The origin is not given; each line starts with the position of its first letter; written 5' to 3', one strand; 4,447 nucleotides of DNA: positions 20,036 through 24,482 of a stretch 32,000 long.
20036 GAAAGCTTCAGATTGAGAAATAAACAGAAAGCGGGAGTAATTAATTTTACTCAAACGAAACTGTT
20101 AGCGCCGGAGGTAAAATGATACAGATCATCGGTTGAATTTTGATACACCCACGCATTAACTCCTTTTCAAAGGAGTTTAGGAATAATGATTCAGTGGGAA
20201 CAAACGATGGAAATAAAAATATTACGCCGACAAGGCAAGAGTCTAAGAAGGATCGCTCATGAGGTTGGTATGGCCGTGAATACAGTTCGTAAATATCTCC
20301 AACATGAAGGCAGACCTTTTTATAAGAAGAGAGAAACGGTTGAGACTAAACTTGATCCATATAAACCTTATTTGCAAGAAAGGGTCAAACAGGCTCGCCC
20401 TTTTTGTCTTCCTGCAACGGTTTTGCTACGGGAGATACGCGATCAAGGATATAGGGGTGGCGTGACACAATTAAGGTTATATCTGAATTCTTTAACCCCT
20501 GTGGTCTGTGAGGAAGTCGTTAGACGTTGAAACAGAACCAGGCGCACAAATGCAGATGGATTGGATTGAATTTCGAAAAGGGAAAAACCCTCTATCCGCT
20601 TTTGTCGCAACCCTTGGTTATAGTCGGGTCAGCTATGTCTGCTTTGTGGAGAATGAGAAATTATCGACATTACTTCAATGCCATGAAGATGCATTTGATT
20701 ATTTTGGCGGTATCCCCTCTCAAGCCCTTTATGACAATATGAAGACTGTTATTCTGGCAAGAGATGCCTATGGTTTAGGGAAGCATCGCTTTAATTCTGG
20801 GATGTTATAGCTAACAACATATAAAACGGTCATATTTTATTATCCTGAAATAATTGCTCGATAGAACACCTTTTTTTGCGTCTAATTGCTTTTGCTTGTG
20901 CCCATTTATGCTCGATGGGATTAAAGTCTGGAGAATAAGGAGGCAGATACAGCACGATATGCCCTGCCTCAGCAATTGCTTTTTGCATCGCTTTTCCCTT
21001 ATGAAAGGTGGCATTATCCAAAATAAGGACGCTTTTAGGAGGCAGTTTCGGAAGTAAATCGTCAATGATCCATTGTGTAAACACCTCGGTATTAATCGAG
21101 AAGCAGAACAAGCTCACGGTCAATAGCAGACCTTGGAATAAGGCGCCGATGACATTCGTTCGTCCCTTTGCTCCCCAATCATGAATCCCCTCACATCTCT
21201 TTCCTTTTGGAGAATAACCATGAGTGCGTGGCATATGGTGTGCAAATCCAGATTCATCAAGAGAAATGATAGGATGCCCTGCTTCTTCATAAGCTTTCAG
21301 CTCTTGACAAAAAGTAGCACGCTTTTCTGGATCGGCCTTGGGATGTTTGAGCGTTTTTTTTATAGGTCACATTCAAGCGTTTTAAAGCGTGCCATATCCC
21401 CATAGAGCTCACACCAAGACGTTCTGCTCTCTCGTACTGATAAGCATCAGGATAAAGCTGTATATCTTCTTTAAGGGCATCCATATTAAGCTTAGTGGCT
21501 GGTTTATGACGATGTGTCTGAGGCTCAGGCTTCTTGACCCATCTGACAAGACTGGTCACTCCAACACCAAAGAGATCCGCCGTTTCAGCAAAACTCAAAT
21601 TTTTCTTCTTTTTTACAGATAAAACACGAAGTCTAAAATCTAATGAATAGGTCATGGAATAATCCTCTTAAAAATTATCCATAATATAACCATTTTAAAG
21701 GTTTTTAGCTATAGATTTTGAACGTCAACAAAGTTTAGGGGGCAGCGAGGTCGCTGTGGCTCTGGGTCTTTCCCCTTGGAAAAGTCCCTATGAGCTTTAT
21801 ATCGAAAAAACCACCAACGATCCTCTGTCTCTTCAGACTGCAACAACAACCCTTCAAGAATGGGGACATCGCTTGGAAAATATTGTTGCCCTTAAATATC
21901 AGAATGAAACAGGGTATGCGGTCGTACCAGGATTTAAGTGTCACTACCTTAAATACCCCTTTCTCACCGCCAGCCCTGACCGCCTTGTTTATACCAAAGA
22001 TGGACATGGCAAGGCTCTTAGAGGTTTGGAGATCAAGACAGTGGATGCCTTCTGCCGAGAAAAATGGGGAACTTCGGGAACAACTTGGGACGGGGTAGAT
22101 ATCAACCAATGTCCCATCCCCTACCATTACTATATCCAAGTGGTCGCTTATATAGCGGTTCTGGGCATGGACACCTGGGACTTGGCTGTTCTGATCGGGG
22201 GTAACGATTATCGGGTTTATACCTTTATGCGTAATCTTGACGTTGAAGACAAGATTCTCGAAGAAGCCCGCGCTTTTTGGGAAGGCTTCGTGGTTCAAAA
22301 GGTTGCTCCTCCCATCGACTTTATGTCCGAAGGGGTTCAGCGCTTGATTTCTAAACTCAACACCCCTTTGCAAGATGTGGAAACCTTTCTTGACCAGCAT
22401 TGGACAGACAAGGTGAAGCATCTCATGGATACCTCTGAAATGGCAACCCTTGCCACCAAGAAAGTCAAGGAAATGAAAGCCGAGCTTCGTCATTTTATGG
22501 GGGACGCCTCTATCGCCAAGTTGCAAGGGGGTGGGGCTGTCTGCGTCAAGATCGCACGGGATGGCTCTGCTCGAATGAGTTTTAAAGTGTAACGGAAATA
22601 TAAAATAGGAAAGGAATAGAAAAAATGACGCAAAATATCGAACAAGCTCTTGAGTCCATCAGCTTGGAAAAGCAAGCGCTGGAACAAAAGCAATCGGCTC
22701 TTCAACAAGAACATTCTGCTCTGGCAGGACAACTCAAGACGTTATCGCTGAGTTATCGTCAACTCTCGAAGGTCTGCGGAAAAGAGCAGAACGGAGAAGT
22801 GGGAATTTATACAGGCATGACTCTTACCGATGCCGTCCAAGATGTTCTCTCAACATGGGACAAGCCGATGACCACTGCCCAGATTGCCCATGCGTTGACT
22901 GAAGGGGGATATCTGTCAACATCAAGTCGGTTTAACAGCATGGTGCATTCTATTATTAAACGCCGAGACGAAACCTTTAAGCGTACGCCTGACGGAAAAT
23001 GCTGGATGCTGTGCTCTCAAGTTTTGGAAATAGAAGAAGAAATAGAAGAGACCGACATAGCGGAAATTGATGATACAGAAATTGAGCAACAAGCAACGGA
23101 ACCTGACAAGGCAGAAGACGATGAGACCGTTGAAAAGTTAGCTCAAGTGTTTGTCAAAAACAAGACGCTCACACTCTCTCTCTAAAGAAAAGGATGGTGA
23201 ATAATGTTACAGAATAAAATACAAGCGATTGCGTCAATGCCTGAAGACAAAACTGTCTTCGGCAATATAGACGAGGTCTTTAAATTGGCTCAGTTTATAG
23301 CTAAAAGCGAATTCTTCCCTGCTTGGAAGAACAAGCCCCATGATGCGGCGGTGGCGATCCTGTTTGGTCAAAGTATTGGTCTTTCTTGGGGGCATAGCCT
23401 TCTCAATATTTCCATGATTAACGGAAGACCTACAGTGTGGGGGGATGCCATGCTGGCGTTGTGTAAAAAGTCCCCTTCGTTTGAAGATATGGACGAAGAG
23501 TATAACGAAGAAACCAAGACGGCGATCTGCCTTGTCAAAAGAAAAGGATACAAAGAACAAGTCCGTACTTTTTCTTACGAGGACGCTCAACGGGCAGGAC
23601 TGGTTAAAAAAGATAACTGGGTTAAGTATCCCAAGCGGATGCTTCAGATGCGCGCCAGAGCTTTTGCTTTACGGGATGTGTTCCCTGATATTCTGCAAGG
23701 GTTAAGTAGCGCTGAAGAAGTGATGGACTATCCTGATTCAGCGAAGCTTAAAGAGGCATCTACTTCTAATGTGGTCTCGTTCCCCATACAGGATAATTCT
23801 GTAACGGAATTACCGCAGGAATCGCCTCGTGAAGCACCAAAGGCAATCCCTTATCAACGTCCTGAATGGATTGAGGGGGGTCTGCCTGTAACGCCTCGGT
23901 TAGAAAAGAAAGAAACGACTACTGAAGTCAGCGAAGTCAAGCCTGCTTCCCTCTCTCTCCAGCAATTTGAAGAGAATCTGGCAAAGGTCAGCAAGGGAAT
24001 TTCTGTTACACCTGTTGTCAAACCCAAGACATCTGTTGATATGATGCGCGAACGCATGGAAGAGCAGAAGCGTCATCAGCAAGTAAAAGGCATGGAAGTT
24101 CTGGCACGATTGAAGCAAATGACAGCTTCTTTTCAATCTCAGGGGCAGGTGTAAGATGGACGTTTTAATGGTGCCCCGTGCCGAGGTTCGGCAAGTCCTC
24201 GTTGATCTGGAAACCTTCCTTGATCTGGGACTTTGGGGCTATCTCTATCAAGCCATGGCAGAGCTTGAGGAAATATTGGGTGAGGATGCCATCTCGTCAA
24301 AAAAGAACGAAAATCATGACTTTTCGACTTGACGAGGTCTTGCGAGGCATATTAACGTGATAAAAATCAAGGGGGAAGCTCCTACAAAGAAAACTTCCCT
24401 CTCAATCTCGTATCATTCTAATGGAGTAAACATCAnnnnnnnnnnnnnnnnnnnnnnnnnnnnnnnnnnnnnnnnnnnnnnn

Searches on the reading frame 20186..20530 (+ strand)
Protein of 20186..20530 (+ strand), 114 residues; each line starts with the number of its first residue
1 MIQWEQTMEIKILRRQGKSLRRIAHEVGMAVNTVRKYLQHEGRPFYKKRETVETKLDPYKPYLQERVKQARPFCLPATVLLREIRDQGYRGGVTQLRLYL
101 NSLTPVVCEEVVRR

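Call 37: search_protein_families(library=pfam, proteins=[window:20186-20530:+], max_evalue=0.01)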
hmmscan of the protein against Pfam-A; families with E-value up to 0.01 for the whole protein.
window:20186-20530:+ (114 aa): 5 families
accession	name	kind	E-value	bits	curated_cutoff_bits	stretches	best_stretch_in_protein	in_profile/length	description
PF13936.12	HTH_38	-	2e-05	24.7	27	1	8-36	11-39/44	Helix-turn-helix domain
PF02796.21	HTH_7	-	0.0024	18.4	23.8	1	8-39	12-43/45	Helix-turn-helix domain of resolvase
PF15978.11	TnsD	-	0.0025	17.4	32.4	1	9-51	190-233/355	Tn7-like transposition protein D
PF14493.12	HTH_40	-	0.0079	16.9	27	0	13-39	8-34/89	Helix-turn-helix domain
PF08281.18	Sigma70_r4_2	-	0.0095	16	25.7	0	15-39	24-48/54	Sigma-70, region 4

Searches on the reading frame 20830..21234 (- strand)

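Call 37: search_protein_families(library=pfam, proteins=[window:20830-21234:-], max_evalue=0.01)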
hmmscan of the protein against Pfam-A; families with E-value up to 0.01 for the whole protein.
window:20830-21234:- (134 aa): 1 family
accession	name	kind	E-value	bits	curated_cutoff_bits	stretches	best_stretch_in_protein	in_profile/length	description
PF13358.12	DDE_3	-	3.6e-27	95.4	28.6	1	3-122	16-137/146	DDE superfamily endonuclease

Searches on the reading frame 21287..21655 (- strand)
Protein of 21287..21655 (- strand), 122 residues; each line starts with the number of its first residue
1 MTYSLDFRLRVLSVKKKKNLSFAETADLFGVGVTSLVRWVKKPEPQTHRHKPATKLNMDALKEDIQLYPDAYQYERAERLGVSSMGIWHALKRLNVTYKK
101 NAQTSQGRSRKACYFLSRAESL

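Call 37: search_protein_families(library=pfam, proteins=[window:21287-21655:-], max_evalue=0.01)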
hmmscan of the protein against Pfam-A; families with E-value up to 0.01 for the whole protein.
window:21287-21655:- (122 aa): 2 families
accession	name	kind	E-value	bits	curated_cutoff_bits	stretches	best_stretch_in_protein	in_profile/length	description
PF01710.22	HTH_Tnp_IS630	-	1.6e-17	64.1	21.3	1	1-111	1-111/119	Transposase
PF13384.12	HTH_23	-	0.0098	16.1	24.6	0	8-42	5-40/50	Homeodomain-like domain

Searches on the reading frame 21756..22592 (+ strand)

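Call 3: search_protein_families(library=pfam, proteins=[window:21756-22592:+], max_evalue=0.1)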
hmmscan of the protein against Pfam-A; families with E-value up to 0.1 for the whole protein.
window:21756-22592:+ (278 aa): 1 family
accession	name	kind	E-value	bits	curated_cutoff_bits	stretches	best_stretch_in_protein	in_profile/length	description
PF09588.16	YqaJ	-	5.1e-20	72.7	22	1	2-138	18-149/150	YqaJ-like viral recombinase domain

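Call 4: search_protein_families(library=phrogs, proteins=[window:21756-22592:+], max_evalue=0.1)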
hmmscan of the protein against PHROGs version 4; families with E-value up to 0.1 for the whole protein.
window:21756-22592:+ (278 aa): 2 families
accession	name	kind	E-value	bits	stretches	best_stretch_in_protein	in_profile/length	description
phrog_434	-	DNA, RNA and nucleotide metabolism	1.5e-52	180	1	3-266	77-324/372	RecE-like recombination exonuclease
phrog_149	-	DNA, RNA and nucleotide metabolism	1.5e-05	24.5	1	14-218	640-828/1242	exonuclease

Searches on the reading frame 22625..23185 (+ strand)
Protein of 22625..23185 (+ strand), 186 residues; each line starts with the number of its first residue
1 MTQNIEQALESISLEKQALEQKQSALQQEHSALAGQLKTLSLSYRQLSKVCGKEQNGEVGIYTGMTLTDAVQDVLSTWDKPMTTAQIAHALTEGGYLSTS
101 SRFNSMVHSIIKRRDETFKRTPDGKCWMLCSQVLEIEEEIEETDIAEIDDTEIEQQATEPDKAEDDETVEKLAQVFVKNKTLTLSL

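Call 3: search_protein_families(library=pfam, proteins=[window:22625-23185:+], max_evalue=0.1)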
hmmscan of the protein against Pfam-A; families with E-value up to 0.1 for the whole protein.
window:22625-23185:+ (186 aa): 3 families
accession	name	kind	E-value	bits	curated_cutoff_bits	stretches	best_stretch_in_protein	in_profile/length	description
PF05066.19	HARE-HTH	-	0.0087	16.9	25.9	1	65-121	1-61/71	HB1, ASXL, restriction endonuclease HTH domain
PF02425.20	GBP_PSP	-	0.029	14.4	25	1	118-126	11-19/23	Paralytic/GBP/PSP peptide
PF24885.1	TPR_NPHP3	-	0.039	13.8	100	1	12-49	161-198/239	Nephrocystin-3 TPR domain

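Call 4: search_protein_families(library=phrogs, proteins=[window:22625-23185:+], max_evalue=0.1)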
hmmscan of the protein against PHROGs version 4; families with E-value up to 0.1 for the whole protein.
window:22625-23185:+ (186 aa): 0 families

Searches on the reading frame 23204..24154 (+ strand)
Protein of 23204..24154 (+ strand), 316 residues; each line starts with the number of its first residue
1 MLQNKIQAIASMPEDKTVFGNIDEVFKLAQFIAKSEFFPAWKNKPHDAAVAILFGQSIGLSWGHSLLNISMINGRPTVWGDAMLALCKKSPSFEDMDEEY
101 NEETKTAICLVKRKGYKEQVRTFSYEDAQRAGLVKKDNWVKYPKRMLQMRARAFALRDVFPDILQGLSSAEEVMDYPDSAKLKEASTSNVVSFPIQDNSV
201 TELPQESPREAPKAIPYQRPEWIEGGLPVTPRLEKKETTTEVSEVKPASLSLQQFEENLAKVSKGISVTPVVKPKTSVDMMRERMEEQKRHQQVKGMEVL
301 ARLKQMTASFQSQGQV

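Call 3: search_protein_families(library=pfam, proteins=[window:23204-24154:+], max_evalue=0.1)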
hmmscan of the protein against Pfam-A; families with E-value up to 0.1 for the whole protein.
window:23204-24154:+ (316 aa): 1 family
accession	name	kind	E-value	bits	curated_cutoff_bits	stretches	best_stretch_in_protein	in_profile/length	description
PF03837.19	RecT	-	2.6e-06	27.6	24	1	97-177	106-188/198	RecT family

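Call 4: search_protein_families(library=phrogs, proteins=[window:23204-24154:+], max_evalue=0.1)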
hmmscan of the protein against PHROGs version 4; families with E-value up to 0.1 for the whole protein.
window:23204-24154:+ (316 aa): 8 families
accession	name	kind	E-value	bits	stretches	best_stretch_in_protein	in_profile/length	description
phrog_561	-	DNA, RNA and nucleotide metabolism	4.7e-31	109.8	1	21-216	301-510/633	RecT-like ssDNA annealing protein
phrog_4171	-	DNA, RNA and nucleotide metabolism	1.1e-21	78.9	1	22-298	40-310/392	RecT-like ssDNA annealing protein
phrog_10056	-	DNA, RNA and nucleotide metabolism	3.3e-08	34.3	1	87-198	92-212/302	RecT-like ssDNA annealing protein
phrog_2780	-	DNA, RNA and nucleotide metabolism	1.2e-05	25.9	1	101-256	138-279/369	RecT-like ssDNA annealing protein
phrog_252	-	DNA, RNA and nucleotide metabolism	2.5e-05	24.9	1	81-190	83-197/263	Bet-like ssDNA annealing protein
phrog_2760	-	DNA, RNA and nucleotide metabolism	0.0063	17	1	111-175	123-190/257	RecT-like ssDNA annealing protein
phrog_2449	-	DNA, RNA and nucleotide metabolism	0.012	16.2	1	137-190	160-212/301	single strand annealing protein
phrog_34905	-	unknown function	0.096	12.7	0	221-295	95-157/368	-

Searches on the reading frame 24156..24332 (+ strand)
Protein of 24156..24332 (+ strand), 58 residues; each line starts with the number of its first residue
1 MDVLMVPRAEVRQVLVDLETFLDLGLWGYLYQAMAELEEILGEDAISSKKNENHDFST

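Call 84: search_protein_families(library=pfam, proteins=[window:24156-24332:+], max_evalue=0.01)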
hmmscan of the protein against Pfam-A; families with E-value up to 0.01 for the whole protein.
window:24156-24332:+ (58 aa): 0 families
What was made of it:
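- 24156..24332 (+): Small conserved ORF (58 aa) between RecT and the toxin gene. Function unknown. No Pfam hit (call 84).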
